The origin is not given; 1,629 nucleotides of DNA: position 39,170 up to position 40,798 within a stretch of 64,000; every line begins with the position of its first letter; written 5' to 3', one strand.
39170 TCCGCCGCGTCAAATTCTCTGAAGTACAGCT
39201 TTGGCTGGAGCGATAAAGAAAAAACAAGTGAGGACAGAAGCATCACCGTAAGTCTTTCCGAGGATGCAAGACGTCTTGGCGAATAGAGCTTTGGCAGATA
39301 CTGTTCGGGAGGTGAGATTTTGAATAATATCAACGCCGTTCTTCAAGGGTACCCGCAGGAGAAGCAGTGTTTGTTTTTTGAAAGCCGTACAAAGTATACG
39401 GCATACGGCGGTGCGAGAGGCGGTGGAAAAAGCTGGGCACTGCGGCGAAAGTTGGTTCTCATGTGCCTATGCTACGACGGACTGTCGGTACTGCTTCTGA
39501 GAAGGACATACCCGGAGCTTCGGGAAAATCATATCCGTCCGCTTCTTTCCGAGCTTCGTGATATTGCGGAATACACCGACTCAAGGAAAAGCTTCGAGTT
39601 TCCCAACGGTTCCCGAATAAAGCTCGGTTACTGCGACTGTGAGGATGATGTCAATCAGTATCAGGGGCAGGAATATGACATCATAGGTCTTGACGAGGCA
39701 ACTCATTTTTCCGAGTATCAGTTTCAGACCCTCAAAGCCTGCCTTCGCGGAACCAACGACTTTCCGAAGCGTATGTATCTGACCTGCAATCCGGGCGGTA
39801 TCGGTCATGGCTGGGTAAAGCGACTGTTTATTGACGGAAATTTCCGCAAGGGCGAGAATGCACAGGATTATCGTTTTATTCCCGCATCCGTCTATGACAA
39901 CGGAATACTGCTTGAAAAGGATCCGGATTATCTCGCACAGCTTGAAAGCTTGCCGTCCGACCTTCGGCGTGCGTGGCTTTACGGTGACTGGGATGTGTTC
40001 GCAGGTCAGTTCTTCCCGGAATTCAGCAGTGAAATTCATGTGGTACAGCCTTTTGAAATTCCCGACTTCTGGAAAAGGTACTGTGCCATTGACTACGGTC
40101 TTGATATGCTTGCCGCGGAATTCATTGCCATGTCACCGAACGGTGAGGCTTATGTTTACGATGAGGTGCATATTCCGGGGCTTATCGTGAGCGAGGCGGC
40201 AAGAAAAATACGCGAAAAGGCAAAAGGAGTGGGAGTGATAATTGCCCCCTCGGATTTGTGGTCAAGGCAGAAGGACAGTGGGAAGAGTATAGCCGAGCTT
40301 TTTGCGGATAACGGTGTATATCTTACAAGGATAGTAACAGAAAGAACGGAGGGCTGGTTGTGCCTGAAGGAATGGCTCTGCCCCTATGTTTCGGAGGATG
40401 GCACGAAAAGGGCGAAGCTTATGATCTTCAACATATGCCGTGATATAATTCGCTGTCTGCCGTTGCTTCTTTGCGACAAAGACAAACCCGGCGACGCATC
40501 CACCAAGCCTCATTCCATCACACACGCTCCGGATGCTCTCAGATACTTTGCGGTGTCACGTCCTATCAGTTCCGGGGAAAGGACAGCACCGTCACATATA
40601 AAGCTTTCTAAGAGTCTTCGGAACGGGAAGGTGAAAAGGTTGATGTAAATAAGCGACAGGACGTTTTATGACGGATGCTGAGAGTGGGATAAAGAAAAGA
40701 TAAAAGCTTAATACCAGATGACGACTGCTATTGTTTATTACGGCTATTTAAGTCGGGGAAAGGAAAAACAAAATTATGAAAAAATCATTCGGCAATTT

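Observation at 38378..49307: Phage-like head-and-packaging module with no integrase, replication, lysis, regulator or recognisable tail genes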

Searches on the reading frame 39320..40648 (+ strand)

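Call 4: search_protein_families(library=pfam, proteins=[window:39320-40648:+], max_evalue=0.1)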
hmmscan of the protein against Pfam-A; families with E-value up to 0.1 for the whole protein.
window:39320-40648:+ (442 aa): 2 families
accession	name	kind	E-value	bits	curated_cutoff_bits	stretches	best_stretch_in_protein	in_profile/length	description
PF03237.21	Terminase_6N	-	4.4e-13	49.8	22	1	29-235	2-211/215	Terminase large subunit, T4likevirus-type, N-terminal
PF04466.19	Terminase_3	-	2.1e-12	47.4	23.2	1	25-200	3-178/201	Phage terminase large subunit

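Call 5: search_protein_families(library=phrogs, proteins=[window:39320-40648:+], max_evalue=0.01)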
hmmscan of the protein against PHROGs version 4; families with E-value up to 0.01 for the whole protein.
window:39320-40648:+ (442 aa): 6 families
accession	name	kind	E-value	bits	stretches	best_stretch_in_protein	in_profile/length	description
phrog_979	-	head and packaging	2.1e-50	173.1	1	11-226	153-408/642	terminase large subunit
phrog_2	-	head and packaging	7.4e-38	131.8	1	12-413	266-591/807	terminase large subunit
phrog_9526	-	head and packaging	5e-17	63.2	1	13-159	12-166/280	terminase large subunit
phrog_5653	-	head and packaging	1.3e-12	48.9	1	222-420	1-186/199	terminase large subunit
phrog_3717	-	head and packaging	8.9e-12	46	1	19-268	18-267/277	terminase large subunit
phrog_38319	-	unknown function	0.0003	21.3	0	164-238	165-239/271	-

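Call 47: search_protein_families(library=ncbifam, proteins=[window:39320-40648:+], max_evalue=1)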
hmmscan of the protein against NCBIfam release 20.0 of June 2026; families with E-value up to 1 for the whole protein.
window:39320-40648:+ (442 aa): 1 family
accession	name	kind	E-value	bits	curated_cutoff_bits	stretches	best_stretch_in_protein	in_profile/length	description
TIGR01547.1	phage_term_2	equivalog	7e-15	55.3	105.05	1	29-260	6-235/396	PBSX family phage terminase large subunit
